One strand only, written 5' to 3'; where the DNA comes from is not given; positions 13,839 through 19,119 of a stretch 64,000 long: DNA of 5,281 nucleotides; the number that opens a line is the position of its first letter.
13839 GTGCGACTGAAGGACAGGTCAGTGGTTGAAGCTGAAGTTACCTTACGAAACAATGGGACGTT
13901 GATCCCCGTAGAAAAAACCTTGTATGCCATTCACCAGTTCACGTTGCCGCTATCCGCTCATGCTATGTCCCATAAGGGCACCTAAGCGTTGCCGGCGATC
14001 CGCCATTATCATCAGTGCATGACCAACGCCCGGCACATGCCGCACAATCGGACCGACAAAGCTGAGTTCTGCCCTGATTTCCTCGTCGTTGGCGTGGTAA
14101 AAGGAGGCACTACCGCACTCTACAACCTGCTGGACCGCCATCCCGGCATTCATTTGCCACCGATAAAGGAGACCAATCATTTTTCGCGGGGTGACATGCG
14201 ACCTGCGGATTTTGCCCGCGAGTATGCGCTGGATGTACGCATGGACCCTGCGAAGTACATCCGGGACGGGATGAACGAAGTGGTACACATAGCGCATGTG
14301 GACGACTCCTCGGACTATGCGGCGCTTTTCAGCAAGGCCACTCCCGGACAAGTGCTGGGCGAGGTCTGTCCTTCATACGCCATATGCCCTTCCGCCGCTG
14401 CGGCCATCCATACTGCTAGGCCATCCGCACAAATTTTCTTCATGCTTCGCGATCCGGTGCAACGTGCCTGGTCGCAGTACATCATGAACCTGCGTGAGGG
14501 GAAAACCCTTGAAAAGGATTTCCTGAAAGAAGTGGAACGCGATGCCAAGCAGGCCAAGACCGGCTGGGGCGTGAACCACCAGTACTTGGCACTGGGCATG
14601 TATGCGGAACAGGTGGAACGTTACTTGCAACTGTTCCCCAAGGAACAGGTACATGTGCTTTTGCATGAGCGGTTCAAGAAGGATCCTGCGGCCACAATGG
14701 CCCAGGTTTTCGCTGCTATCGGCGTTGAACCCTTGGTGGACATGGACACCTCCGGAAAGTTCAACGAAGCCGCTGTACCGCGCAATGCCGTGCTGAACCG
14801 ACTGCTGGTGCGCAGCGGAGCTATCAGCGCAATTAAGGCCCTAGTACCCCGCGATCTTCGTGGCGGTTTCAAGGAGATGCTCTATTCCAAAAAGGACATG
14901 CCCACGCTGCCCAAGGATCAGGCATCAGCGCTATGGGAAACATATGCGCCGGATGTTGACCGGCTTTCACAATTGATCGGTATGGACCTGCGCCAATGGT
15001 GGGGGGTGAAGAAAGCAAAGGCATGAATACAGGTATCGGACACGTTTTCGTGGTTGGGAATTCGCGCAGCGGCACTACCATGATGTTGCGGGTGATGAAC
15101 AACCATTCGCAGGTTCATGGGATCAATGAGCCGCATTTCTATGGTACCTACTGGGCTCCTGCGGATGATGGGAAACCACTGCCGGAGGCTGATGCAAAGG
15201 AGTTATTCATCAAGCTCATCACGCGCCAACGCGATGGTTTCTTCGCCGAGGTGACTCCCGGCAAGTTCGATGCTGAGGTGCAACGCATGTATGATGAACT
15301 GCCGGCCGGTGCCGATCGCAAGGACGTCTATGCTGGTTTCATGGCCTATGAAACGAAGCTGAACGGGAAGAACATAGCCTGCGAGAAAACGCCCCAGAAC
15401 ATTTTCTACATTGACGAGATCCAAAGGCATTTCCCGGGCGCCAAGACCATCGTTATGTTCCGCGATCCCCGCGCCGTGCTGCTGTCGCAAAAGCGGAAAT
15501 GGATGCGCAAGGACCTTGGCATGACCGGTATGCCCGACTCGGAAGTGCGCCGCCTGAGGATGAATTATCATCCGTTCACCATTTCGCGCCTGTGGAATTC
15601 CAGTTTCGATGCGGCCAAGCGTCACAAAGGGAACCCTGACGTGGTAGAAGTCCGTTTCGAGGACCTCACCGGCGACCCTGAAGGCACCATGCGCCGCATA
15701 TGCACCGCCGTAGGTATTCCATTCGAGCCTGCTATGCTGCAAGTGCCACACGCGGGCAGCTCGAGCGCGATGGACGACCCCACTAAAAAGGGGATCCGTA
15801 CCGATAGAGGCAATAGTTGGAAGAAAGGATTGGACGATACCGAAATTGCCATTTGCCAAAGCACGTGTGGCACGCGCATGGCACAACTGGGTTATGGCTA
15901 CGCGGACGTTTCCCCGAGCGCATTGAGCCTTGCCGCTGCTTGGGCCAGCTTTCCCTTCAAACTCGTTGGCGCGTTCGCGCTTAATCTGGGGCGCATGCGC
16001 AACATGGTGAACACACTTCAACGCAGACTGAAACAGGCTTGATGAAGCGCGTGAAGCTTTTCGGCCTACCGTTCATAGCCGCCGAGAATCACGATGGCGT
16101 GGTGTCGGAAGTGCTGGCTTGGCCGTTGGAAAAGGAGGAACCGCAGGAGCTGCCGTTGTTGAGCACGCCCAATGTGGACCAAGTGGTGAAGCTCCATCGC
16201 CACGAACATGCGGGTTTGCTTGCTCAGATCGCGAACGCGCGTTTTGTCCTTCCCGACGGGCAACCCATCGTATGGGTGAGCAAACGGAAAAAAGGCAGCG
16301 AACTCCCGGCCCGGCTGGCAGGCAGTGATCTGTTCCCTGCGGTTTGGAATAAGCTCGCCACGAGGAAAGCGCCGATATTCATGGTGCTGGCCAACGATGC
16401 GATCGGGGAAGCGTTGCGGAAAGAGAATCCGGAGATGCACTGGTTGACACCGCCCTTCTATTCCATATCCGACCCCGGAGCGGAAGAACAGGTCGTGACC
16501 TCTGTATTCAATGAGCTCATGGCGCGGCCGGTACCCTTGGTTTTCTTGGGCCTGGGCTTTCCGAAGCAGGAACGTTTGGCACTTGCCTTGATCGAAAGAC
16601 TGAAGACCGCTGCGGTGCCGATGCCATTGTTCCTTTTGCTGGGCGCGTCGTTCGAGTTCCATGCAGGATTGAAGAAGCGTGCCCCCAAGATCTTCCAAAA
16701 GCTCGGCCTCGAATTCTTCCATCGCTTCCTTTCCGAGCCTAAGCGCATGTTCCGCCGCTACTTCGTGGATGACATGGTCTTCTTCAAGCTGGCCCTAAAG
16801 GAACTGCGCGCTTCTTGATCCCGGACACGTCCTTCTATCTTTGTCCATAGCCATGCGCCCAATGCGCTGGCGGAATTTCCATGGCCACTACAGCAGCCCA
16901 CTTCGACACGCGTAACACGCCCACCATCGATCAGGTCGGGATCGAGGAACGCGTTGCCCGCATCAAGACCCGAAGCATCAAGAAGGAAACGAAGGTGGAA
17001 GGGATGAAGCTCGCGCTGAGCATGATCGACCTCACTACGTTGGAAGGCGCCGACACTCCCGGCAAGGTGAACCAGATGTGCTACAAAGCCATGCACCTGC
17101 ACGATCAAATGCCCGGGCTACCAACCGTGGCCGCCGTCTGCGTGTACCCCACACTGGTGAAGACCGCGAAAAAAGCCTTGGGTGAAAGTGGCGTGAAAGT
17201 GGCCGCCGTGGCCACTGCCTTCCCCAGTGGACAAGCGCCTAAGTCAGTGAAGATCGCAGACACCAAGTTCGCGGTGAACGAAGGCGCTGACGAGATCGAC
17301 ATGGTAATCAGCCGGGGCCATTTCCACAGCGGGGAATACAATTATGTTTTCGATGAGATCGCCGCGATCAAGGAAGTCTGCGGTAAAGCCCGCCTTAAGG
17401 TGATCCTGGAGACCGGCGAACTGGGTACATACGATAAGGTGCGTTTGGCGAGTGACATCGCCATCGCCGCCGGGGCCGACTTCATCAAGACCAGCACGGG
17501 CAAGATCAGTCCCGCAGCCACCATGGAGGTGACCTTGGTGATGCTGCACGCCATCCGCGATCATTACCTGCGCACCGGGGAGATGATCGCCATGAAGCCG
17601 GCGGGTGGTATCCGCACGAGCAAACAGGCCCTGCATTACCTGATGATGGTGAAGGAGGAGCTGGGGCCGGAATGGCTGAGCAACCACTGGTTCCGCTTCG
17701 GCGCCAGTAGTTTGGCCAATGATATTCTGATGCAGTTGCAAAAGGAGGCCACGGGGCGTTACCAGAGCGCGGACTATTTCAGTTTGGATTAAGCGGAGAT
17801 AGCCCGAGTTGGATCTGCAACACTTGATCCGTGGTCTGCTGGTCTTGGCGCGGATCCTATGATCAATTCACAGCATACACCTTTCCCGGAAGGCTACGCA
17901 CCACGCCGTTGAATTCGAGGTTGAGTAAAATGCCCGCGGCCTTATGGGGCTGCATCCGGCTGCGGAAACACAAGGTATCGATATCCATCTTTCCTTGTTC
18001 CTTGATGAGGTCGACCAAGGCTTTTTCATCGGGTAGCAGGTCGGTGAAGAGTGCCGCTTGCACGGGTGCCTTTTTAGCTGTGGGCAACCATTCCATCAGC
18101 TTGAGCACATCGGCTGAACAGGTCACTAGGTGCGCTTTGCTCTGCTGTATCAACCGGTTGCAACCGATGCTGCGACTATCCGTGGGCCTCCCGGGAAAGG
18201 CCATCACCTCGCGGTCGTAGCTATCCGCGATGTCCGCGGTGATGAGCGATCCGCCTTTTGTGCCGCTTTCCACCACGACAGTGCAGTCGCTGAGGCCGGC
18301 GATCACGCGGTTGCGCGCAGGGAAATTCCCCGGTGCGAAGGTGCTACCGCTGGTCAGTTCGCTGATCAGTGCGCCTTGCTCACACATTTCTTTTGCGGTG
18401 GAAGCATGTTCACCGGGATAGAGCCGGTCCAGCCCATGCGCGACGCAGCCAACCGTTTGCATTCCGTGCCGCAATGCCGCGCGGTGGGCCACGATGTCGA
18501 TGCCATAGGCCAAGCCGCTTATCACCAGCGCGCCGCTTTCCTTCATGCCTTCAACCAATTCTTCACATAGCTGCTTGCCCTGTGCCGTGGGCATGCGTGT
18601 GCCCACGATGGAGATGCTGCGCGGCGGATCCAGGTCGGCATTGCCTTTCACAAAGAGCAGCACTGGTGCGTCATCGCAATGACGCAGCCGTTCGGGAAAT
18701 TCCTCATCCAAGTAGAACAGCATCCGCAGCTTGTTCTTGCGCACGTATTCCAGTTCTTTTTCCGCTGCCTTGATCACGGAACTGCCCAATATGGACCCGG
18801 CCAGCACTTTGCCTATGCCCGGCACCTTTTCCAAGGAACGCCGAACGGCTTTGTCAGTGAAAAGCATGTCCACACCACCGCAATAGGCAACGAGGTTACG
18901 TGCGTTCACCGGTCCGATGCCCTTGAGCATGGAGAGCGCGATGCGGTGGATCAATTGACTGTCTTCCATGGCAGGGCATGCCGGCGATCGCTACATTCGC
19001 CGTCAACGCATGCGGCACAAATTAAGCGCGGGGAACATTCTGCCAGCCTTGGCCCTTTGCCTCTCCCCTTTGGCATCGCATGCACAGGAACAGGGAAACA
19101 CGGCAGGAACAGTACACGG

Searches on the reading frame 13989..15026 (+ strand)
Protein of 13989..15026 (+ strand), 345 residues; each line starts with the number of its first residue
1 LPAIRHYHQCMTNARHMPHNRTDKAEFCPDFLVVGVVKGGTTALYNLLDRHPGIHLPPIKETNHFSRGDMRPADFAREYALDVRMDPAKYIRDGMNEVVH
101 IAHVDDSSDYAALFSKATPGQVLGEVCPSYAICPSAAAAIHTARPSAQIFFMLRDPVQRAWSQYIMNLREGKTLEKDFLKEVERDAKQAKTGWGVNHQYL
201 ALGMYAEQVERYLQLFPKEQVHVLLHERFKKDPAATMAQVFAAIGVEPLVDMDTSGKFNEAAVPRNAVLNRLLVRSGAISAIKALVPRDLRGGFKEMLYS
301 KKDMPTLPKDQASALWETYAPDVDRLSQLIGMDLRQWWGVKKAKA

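Call 77: search_protein_families(library=pfam, proteins=[window:13989-15026:+], max_evalue=0.00001)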
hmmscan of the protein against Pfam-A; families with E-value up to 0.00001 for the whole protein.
window:13989-15026:+ (345 aa): 2 families
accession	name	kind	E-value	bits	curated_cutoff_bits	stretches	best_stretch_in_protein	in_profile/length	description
PF13469.12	Sulfotransfer_3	-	1.3e-17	65.3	27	1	31-247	2-213/216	Sulfotransferase family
PF00685.33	Sulfotransfer_1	-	1.2e-11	45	22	1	29-247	2-182/255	Sulfotransferase domain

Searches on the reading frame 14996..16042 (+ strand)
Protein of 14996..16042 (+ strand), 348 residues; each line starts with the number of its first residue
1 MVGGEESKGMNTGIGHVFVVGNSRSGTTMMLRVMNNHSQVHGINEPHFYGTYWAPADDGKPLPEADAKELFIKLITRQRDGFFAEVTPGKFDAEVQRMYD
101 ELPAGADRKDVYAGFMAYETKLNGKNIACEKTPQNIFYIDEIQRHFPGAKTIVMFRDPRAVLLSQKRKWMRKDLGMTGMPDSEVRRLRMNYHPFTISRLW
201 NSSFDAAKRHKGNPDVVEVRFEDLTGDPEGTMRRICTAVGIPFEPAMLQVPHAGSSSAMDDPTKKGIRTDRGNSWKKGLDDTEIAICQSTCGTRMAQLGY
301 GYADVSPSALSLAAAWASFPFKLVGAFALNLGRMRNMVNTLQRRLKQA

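Call 77: search_protein_families(library=pfam, proteins=[window:14996-16042:+], max_evalue=0.00001)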
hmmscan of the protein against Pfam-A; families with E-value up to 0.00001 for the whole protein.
window:14996-16042:+ (348 aa): 2 families
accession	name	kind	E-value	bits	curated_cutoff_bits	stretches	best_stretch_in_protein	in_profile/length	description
PF13469.12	Sulfotransfer_3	-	1.6e-30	107.5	27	1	17-245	2-216/216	Sulfotransferase family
PF00685.33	Sulfotransfer_1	-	1.3e-11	44.9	22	1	147-298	89-254/255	Sulfotransferase domain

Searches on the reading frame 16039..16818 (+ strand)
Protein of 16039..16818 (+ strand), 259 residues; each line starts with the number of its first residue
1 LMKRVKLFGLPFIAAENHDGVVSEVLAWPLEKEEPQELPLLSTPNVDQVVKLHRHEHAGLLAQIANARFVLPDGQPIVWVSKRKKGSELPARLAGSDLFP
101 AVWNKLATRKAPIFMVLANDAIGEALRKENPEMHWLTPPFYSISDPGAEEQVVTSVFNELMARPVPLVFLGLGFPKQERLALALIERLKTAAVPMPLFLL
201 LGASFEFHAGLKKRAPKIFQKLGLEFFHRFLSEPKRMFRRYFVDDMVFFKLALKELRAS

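Call 77: search_protein_families(library=pfam, proteins=[window:16039-16818:+], max_evalue=0.00001)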
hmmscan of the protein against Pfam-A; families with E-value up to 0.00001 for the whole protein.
window:16039-16818:+ (259 aa): 1 family
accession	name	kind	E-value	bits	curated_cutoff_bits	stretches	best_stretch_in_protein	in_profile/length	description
PF03808.19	Glyco_tran_WecG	-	1.6e-34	119.6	27.4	1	67-241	1-168/168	Glycosyl transferase WecG/TagA/CpsF family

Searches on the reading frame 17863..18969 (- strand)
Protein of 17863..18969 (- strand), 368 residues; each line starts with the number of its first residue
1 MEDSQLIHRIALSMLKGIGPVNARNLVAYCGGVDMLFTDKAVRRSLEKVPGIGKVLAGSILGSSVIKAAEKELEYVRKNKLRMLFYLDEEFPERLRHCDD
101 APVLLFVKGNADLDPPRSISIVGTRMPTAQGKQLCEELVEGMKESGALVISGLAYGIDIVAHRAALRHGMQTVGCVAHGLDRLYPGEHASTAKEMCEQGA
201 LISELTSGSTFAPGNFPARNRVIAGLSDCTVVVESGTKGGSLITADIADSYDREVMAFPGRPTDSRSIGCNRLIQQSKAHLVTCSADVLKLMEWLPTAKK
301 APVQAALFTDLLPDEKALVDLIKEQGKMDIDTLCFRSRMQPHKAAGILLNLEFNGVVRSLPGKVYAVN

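Call 77: search_protein_families(library=pfam, proteins=[window:17863-18969:-], max_evalue=0.00001)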
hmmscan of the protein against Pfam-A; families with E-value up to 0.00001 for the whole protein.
window:17863-18969:- (368 aa): 2 families
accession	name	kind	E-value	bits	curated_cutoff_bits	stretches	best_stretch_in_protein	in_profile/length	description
PF02481.21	DNA_processg_A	-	5.2e-72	241.9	29.6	1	76-282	2-210/212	DNA recombination-mediator protein A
PF17782.7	DprA_WH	-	1.8e-07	31.5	22.9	1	311-363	10-61/61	DprA winged helix domain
